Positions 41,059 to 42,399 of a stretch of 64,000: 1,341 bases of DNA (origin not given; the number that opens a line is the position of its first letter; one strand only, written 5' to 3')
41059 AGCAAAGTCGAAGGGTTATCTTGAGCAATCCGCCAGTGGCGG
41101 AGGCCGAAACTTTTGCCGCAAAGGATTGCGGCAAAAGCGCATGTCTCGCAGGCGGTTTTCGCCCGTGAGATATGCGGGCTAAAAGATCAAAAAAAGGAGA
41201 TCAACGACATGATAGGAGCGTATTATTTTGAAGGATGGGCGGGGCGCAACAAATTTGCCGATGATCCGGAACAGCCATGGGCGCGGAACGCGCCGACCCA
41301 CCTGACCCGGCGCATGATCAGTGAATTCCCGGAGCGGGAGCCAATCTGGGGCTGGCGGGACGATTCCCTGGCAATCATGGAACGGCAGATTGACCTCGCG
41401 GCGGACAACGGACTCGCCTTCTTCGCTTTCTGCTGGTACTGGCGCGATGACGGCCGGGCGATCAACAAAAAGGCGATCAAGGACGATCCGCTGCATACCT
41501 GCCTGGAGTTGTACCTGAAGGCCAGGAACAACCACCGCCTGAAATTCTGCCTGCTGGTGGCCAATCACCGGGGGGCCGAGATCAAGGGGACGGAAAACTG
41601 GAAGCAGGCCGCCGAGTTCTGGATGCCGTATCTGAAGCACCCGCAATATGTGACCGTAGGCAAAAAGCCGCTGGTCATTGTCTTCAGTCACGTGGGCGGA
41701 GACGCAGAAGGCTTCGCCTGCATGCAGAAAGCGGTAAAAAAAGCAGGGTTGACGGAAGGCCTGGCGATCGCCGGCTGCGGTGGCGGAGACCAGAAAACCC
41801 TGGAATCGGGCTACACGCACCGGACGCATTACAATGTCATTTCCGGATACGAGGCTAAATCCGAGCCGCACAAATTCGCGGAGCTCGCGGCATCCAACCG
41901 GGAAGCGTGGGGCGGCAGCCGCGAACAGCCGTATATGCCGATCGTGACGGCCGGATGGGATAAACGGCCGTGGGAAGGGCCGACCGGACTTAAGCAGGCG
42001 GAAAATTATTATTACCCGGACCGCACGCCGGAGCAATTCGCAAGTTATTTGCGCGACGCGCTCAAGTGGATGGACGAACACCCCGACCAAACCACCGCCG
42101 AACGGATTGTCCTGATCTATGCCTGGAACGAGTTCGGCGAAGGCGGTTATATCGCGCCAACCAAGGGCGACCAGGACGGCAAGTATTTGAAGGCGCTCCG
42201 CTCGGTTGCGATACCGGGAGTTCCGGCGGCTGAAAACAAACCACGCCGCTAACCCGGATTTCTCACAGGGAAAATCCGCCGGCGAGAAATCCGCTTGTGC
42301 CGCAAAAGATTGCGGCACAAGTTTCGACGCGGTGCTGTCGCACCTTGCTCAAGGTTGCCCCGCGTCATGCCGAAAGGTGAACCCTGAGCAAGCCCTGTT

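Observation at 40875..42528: A GH99/WbsX-like gene is bracketed by two ~230-nt multi-hairpin repeat clusters that share sequence modules: structured RNA family or cassette boundaries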

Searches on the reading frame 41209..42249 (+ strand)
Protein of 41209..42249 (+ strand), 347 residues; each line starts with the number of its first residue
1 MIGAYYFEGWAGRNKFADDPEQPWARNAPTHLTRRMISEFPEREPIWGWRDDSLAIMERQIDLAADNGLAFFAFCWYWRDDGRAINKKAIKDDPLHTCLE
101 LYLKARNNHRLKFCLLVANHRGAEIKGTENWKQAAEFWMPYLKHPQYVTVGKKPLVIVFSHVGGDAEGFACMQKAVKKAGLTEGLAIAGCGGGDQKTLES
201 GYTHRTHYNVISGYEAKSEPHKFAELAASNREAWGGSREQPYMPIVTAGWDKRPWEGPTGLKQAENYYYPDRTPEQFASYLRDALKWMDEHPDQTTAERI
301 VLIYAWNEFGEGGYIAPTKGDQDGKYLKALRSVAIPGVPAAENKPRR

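Call 12: search_protein_families(library=pfam, proteins=[window:41209-42249:+])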
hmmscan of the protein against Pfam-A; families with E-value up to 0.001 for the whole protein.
window:41209-42249:+ (347 aa): 1 family
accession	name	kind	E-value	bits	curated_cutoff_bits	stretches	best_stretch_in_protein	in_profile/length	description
PF14307.12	Glyco_tran_WbsX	-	7.3e-19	68.9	25.1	1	55-329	57-349/350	Glycosyltransferase WbsX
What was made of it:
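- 41209..42252 (+): GH99-like/WbsX-family gene (347 aa) lying between the two MITE copies. It is not itself part of the element. PF14307 at 68.9 bits (call 12).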

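Call 13: find_encoding_contigs(protein=window:41209-42249:+, flank=10000, max_places=10)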
Protein window:41209-42249:+ (347 aa): 2 contigs read that carry it; 2 places shown.
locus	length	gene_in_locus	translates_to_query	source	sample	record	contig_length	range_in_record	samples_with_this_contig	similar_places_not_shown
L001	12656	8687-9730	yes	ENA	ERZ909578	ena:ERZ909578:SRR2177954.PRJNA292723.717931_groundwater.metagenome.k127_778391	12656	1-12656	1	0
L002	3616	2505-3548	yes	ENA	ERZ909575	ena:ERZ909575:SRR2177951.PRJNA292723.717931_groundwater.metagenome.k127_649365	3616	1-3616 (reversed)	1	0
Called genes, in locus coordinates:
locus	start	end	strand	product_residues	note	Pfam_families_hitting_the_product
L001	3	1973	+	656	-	?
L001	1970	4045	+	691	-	-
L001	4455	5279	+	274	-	PF01925:TauE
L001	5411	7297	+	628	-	PF07944:Beta-AFase-like_GH127_cat, PF20736:Glyco_hydro127M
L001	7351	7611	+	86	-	PF04221:RelB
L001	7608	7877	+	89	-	PF15738:YafQ_toxin, PF05016:ParE_toxin (weak)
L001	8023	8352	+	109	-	PF00893:Multi_Drug_Res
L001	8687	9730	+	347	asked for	PF14307:Glyco_tran_WbsX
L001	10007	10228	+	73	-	PF01402:RHH_1 (weak)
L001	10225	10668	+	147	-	PF01850:PIN (faint), PF13470:PIN_3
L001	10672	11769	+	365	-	PF24067:Beta-prop_BT_1020 (weak), PF13088:BNR_2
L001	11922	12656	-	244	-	?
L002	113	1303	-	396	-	PF14307:Glyco_tran_WbsX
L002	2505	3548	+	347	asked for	PF14307:Glyco_tran_WbsX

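Call 50: find_homologous_proteins(query=window:41209-42249:+, max_evalue=1e-30)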
Query window:41209-42249:+ (347 aa): 931 proteins with E <= 1e-30 among 4471 candidates; the best 120 are listed.
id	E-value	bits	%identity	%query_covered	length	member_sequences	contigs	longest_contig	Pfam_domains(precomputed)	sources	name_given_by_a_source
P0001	2.2e-245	832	100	100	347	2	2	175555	PF14307.13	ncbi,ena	-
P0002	1.7e-188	644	80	99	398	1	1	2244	PF14307.13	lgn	-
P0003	1.5e-184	631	79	97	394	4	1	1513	PF14307.13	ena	-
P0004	9.9e-183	625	75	100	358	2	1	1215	PF14307.13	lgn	-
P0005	4.9e-182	623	76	99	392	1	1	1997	PF14307.13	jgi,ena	-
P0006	8.3e-180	616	74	97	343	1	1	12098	PF14307.13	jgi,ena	-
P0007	1.9e-179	615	72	99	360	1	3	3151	PF14307.13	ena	-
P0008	1.3e-177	609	74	100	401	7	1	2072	PF14307.13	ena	-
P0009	1.6e-177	608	72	97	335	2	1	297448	PF14307.13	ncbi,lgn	-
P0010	1.4e-176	605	76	97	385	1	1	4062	PF14307.13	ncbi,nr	ncbi:MAG: glycoside hydrolase family 99-like domain-containing protein [Phycisphaerae bacterium]|nr:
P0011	2.6e-175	601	72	99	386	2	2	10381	PF14307.13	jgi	-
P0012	1.1e-174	599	70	100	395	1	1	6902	PF14307.13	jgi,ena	-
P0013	2.3e-174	598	74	96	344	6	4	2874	PF14307.13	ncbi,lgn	-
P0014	2.5e-174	598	75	96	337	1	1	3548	PF14307.13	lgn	-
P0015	4.0e-174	597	73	97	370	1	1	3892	PF14307.13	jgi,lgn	jgi:hypothetical protein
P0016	3.1e-172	591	73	100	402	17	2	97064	PF14307.13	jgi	jgi:hypothetical protein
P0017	4.5e-172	590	72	97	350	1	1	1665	PF14307.13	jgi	jgi:hypothetical protein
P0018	6.0e-172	590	73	96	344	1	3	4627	PF14307.13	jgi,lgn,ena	-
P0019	9.4e-172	589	73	97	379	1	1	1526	PF14307.13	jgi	jgi:hypothetical protein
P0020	8.5e-171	586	71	100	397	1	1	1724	PF14307.13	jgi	jgi:hypothetical protein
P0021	5.6e-170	583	70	97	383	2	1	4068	PF14307.13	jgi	jgi:hypothetical protein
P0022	7.2e-170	583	70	99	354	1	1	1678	PF14307.13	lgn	-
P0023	1.7e-169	582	72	96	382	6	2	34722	PF14307.13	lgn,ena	-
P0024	7.1e-169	580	72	97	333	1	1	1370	PF14307.13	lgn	-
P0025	3.9e-167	574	68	99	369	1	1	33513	PF14307.13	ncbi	ncbi:MAG: glycoside hydrolase family 99-like domain-containing protein [Planctomycetota bacterium]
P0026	5.7e-167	574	70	99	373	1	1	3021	PF14307.13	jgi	-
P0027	5.9e-167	574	69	100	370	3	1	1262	PF14307.13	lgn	-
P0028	9.8e-167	573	72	100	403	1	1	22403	PF14307.13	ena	-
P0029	1.3e-166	572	70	99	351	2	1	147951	PF14307.13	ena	-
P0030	1.3e-166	572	68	98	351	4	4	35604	PF14307.13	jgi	jgi:hypothetical protein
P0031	2.2e-166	572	68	100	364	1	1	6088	PF14307.13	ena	-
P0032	2.4e-166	572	68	99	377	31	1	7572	PF14307.13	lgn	-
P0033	9.8e-166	570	73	97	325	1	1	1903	PF14307.13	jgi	jgi:hypothetical protein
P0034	1.7e-165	569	70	97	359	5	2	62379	PF03659.21,PF14307.13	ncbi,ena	-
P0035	2.1e-165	568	71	96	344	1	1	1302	PF14307.13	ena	-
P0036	2.8e-165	568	69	99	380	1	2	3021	PF14307.13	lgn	-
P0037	3.0e-165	568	70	96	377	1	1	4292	PF14307.13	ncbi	-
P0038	3.5e-165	568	71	97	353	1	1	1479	PF14307.13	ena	-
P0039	3.6e-165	568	70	97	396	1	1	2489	PF14307.13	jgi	jgi:hypothetical protein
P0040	3.6e-165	568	71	96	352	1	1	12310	PF14307.13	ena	-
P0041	7.8e-165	567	68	97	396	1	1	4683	PF14307.13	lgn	-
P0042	3.8e-164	564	69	97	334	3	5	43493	PF14307.13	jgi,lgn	-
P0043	6.7e-164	563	71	97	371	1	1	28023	PF14307.13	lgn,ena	-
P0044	4.1e-163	561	67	99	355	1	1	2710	PF14307.13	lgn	-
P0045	6.0e-163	560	70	96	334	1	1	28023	PF14307.13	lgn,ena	-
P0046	6.4e-163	560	66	100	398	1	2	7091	PF14307.13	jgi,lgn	-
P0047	9.6e-163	560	68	96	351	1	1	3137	PF14307.13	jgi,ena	-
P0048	1.0e-162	560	72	95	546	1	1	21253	PF14307.13,PF13472.13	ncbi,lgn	-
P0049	2.1e-162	559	66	97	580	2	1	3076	PF14307.13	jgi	jgi:hypothetical protein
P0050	2.4e-162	558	66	100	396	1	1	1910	PF14307.13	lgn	-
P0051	1.7e-161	556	68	96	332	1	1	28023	PF14307.13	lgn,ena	-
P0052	3.6e-161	555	69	96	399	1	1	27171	PF14307.13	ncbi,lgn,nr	ncbi:MAG: glycoside hydrolase family 99-like domain-containing protein [Sedimentisphaerales bacteriu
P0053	6.9e-161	554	67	97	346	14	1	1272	PF14307.13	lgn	-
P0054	8.4e-161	553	66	99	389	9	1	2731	PF14307.13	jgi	jgi:hypothetical protein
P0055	1.0e-160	553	68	96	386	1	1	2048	PF14307.13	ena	-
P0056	1.1e-160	553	69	97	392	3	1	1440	PF14307.13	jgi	jgi:hypothetical protein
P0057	1.2e-160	553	69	96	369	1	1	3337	PF14307.13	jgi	jgi:hypothetical protein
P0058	1.8e-160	552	69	97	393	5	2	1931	PF14307.13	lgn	-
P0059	1.9e-160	552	68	97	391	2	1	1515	PF14307.13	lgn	-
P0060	2.4e-160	552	69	97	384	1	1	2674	PF14307.13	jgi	jgi:hypothetical protein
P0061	3.0e-160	551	68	97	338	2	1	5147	PF14307.13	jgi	-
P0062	2.2e-159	549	68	96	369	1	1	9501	PF14307.13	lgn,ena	-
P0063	4.4e-159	548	68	96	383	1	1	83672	PF14307.13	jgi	jgi:hypothetical protein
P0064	5.4e-159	547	68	96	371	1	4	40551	PF14307.13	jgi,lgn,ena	-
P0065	5.6e-159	547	68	97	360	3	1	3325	PF14307.13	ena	-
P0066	2.6e-158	545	67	97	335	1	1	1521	PF14307.13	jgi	jgi:hypothetical protein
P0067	2.9e-158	545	66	97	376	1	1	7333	PF14307.13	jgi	jgi:hypothetical protein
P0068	1.4e-157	543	66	96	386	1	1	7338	PF14307.13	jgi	jgi:hypothetical protein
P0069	4.7e-157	541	64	98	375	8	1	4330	PF14307.13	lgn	-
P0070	6.5e-157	540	66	97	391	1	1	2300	PF14307.13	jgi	jgi:hypothetical protein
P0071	1.4e-156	539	66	97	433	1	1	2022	PF14307.13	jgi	jgi:hypothetical protein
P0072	2.2e-156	539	66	96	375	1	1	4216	PF14307.13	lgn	-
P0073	3.3e-156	538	66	96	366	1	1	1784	PF14307.13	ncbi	-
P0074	9.7e-155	533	64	97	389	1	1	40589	PF14307.13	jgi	jgi:hypothetical protein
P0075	2.6e-154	532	65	97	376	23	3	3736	PF14307.13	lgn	-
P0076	5.0e-154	531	68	96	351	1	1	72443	PF14307.13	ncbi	ncbi:MAG: glycoside hydrolase family 99-like domain-containing protein [Planctomycetota bacterium]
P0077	5.6e-154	531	64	97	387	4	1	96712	PF14307.13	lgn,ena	-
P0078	1.4e-153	529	64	99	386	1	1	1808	PF14307.13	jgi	jgi:hypothetical protein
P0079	3.3e-153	528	67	97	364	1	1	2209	PF14307.13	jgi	jgi:hypothetical protein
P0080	1.8e-152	526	67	98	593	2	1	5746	PF14307.13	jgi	-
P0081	9.0e-152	524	65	98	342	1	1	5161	PF14307.13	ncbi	-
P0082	2.1e-151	522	67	100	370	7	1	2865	PF14307.13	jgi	-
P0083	8.0e-151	520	68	97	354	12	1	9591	PF14307.13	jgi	jgi:hypothetical protein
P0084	9.6e-151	520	67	96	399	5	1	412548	PF14307.13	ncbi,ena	-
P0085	2.3e-150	519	65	97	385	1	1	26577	PF14307.13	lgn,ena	-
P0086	3.7e-150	518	64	100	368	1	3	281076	PF14307.13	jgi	jgi:hypothetical protein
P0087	4.2e-150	518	65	96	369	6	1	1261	PF14307.13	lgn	-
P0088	5.0e-150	518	66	97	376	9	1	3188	PF14307.13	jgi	-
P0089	1.1e-149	517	65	96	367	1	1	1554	PF14307.13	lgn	-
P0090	1.3e-149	516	66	96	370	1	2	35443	PF14307.13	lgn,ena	-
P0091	2.0e-149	516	66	95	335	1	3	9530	PF14307.13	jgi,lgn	-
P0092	5.3e-149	514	64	96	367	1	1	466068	PF14307.13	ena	-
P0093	1.4e-148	513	64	97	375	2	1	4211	PF14307.13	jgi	jgi:hypothetical protein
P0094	2.2e-148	512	65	96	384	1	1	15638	PF14307.13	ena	-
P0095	6.5e-148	511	64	97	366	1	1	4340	PF14307.13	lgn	-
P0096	6.8e-148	511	63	97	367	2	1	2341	PF14307.13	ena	-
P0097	7.7e-148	511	62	96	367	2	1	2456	PF14307.13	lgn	-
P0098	3.7e-147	508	61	96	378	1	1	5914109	PF14307.13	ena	-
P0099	4.2e-147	508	59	96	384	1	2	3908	PF14307.13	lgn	-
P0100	4.6e-147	508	65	97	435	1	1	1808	PF14307.13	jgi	jgi:hypothetical protein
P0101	7.2e-147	507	63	97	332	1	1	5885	PF14307.13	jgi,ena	-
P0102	4.1e-146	505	62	95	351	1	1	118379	PF14307.13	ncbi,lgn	-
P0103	5.3e-146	505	62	96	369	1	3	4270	PF14307.13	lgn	-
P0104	1.5e-145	503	67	96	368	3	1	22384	PF14307.13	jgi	-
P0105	1.6e-145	503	64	97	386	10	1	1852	PF14307.13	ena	-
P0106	1.9e-145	503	64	96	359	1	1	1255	PF14307.13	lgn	-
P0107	2.2e-145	503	65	96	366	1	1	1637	PF14307.13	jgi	jgi:hypothetical protein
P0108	2.5e-145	502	65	96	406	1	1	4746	PF14307.13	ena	-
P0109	2.5e-145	502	63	97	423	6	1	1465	PF14307.13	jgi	jgi:hypothetical protein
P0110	2.7e-145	502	59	96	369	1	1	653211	PF14307.13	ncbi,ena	-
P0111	2.9e-145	502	62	96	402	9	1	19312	PF14307.13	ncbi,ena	-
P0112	5.5e-145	501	63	96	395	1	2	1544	PF14307.13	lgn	-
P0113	5.6e-145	501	63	96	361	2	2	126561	PF14307.13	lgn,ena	-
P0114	2.2e-144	499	61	97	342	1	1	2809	PF14307.13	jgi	-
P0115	2.6e-144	499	63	97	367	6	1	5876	PF14307.13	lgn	-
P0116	2.6e-144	499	64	97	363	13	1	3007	PF14307.13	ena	-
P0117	4.8e-144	498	64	96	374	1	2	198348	PF14307.13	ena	-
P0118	7.7e-144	497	61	96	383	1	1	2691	PF14307.13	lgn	-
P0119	8.8e-144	497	61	96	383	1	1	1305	PF14307.13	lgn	-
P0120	9.8e-144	497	62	96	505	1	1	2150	PF14307.13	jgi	-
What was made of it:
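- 41209..42252 (+): Homologs are named GH99-like (call 50).
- Tried and rejected: The nearest is only 80% identical, so I did not pursue it (call 50).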

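Call 51: list_cluster_members(proteins=[P0001])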
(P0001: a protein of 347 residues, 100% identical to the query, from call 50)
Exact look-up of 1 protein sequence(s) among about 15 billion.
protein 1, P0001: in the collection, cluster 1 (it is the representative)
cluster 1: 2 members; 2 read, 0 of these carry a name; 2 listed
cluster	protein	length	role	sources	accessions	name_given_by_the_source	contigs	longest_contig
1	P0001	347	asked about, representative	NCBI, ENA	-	-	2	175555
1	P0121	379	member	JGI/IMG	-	-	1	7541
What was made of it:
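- Tried and rejected: It returned no accession or name (call 51).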

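Call 72: find_homologous_proteins(query=L002:113-1300:-, max_evalue=1e-100)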
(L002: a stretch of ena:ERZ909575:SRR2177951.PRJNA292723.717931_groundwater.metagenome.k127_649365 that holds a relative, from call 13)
Query L002:113-1300:- (395 aa): 100 proteins with E <= 1e-100 among 4713 candidates.
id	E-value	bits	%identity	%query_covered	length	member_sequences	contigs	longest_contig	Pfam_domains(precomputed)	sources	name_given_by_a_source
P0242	1.4e-276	935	100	98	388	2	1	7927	PF14307.13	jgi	-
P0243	9.1e-200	682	72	98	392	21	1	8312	PF14307.13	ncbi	-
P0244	1.2e-198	678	72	98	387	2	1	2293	PF14307.13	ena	-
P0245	2.3e-193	661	68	95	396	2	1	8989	PF14307.13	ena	-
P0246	3.8e-189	647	71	95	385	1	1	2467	PF14307.13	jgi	jgi:hypothetical protein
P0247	5.9e-189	646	70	95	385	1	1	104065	PF14307.13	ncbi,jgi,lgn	-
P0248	4.0e-178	611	67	98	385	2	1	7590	PF14307.13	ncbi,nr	ncbi:MAG: glycoside hydrolase family 99-like domain-containing protein [Planctomycetota bacterium]|n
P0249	2.7e-168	578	64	97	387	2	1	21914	PF14307.13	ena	-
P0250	1.3e-165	569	61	94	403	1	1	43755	PF14307.13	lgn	-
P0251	1.1e-150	520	58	96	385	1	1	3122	PF14307.13,PF16317.12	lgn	-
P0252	4.5e-150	518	57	94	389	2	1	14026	PF14307.13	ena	-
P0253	1.5e-149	517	57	94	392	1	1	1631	PF14307.13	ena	-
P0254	3.4e-144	499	56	93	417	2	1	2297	PF14307.13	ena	-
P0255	8.4e-144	498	56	94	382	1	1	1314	PF14307.13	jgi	jgi:hypothetical protein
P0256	2.8e-142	493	55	94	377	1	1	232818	PF14307.13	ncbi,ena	-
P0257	2.5e-141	489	56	94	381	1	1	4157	PF14307.13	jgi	jgi:hypothetical protein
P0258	9.4e-141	488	55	94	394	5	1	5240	PF14307.13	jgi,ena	-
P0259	1.1e-138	481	53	93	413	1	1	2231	PF14307.13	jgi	-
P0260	2.0e-138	480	55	93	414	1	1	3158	PF14307.13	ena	-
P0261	1.4e-137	477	55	94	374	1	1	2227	PF14307.13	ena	-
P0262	8.9e-137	474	54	95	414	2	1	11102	PF14307.13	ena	-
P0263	1.8e-136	473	54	94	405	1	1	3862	PF14307.13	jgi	-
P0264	3.1e-135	469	53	94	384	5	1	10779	PF14307.13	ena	-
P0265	3.6e-135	469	53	93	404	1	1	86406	PF14307.13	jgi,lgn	jgi:hypothetical protein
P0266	7.0e-135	468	53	94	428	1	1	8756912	PF14307.13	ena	-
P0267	1.8e-134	467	53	97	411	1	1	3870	PF14307.13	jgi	jgi:hypothetical protein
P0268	1.8e-133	464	53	93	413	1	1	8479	PF14307.13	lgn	-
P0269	9.7e-133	461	52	94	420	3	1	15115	PF14307.13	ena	-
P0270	1.9e-132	460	53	90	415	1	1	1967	PF14307.13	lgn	-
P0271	8.0e-132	458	53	93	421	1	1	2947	PF14307.13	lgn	-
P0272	5.1e-130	452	52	93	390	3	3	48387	PF14307.13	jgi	jgi:hypothetical protein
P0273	1.1e-128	448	52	94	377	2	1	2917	PF14307.13,PF16317.12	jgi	jgi:hypothetical protein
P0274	1.3e-128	448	53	93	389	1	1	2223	PF14307.13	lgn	-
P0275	1.6e-128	447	53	94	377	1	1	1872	PF14307.13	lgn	-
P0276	5.1e-127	442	54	94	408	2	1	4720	PF14307.13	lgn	-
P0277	1.5e-126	441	52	93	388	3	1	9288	PF14307.13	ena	-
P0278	2.3e-126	440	51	95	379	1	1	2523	PF14307.13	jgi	jgi:hypothetical protein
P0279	3.0e-126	440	53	90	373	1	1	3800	PF14307.13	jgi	jgi:hypothetical protein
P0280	7.7e-126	438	53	94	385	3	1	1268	PF14307.13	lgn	-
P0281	4.5e-124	433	50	97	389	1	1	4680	PF14307.13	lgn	-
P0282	6.9e-124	432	49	94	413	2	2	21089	PF14307.13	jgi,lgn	jgi:hypothetical protein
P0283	8.7e-124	432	49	98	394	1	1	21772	PF14307.13,PF16317.12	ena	-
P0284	9.4e-124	432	50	94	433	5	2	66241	PF14307.13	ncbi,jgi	ncbi:MAG: glycoside hydrolase family 99-like domain-containing protein [Planctomycetota bacterium]|j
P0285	1.4e-123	431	50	94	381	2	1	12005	PF14307.13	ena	-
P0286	1.5e-121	424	48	95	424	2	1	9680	PF14307.13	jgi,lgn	-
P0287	2.8e-121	423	50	93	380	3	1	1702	PF14307.13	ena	-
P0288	3.1e-121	423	51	93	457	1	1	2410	PF14307.13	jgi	jgi:hypothetical protein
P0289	2.9e-120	420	47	97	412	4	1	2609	PF14307.13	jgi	jgi:hypothetical protein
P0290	5.7e-120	419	49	94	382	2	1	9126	PF14307.13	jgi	-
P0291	9.0e-120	418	50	94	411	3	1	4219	PF14307.13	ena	-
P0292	3.9e-119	416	49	95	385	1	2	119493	PF14307.13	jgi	jgi:hypothetical protein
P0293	4.1e-117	410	48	96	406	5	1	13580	PF14307.13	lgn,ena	-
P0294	4.5e-117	410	48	96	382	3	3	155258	PF14307.13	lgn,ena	-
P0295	1.5e-116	408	48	93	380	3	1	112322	PF14307.13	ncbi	ncbi:MAG: glycoside hydrolase family 99-like domain-containing protein [Saccharofermentanales bacter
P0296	1.7e-116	408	50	93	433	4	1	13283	PF14307.13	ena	-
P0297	5.2e-114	399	49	94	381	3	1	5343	PF14307.13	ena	-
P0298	6.3e-114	399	48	91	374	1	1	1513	PF14307.13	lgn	-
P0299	1.4e-113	398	47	94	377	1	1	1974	PF14307.13,PF16317.12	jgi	jgi:hypothetical protein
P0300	4.2e-113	396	48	93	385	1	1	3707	PF14307.13,PF16317.12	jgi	jgi:hypothetical protein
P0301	1.4e-112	395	58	73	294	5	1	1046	PF14307.13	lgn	-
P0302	2.5e-112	394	49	86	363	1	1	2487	PF14307.13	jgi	-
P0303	2.1e-111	391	47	93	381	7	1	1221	PF14307.13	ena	-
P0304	7.5e-111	389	46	94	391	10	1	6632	PF14307.13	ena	-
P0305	3.7e-109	383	46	93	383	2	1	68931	PF14307.13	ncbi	-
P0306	1.5e-108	381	46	95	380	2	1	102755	PF14307.13,PF16317.12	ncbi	-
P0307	2.3e-108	381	46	93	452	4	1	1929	PF14307.13,PF10399.15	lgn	-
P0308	4.5e-108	380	45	95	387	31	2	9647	PF14307.13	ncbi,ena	-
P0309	1.0e-107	379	48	93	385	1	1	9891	PF14307.13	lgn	-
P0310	1.3e-107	378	46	97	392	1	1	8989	PF14307.13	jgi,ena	-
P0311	1.7e-107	378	46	93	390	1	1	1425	PF14307.13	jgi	jgi:hypothetical protein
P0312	2.3e-107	378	48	94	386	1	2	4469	PF14307.13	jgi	-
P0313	2.6e-107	377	46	93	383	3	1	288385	PF14307.13,PF16317.12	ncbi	-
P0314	5.1e-107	376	47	94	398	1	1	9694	PF14307.13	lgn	-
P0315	6.8e-107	376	46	94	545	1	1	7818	PF14307.13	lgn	-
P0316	8.6e-107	376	46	93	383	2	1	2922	PF14307.13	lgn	-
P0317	1.0e-106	375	46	93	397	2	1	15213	PF14307.13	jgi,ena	-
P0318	1.1e-106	375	44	94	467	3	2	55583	PF14307.13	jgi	jgi:hypothetical protein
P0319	2.4e-106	374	50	86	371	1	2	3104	PF14307.13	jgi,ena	jgi:hypothetical protein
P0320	2.9e-106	374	45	95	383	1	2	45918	PF14307.13,PF16317.12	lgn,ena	-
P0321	3.4e-106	374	46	95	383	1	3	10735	PF14307.13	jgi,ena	jgi:hypothetical protein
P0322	3.9e-106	373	45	94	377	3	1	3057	PF14307.13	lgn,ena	-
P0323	4.0e-106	373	46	93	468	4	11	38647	PF14307.13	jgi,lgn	jgi:hypothetical protein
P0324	7.6e-106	373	47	93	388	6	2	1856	PF14307.13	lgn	-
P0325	1.6e-105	371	46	93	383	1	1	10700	PF14307.13,PF16317.12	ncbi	-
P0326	1.9e-105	371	45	96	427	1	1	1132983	PF14307.13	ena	-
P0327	4.2e-105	370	45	93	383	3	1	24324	PF14307.13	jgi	jgi:hypothetical protein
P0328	8.7e-105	369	44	95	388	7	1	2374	PF14307.13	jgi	-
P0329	2.2e-104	368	44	94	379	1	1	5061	PF14307.13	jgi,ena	-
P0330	3.1e-104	367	45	93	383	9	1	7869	PF14307.13,PF16317.12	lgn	-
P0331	3.4e-104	367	43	99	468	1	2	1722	PF14307.13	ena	-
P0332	7.5e-104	366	45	93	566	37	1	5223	PF14307.13,PF00156.34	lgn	-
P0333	1.9e-103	365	44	97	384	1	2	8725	PF14307.13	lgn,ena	-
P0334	2.5e-103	364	45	94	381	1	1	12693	PF14307.13,PF16317.12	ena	-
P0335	1.1e-102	362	43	95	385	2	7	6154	PF14307.13,PF16317.12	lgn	-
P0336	3.8e-102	360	46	94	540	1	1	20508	PF14307.13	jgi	jgi:hypothetical protein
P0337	7.2e-102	359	45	93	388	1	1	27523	PF14307.13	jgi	jgi:hypothetical protein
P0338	1.9e-101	358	45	93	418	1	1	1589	PF14307.13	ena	-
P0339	1.9e-101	358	43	93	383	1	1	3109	PF14307.13,PF16317.12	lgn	-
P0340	5.2e-101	357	44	93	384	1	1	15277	PF14307.13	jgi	-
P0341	7.4e-101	356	43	93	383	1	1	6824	PF14307.13,PF16317.12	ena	-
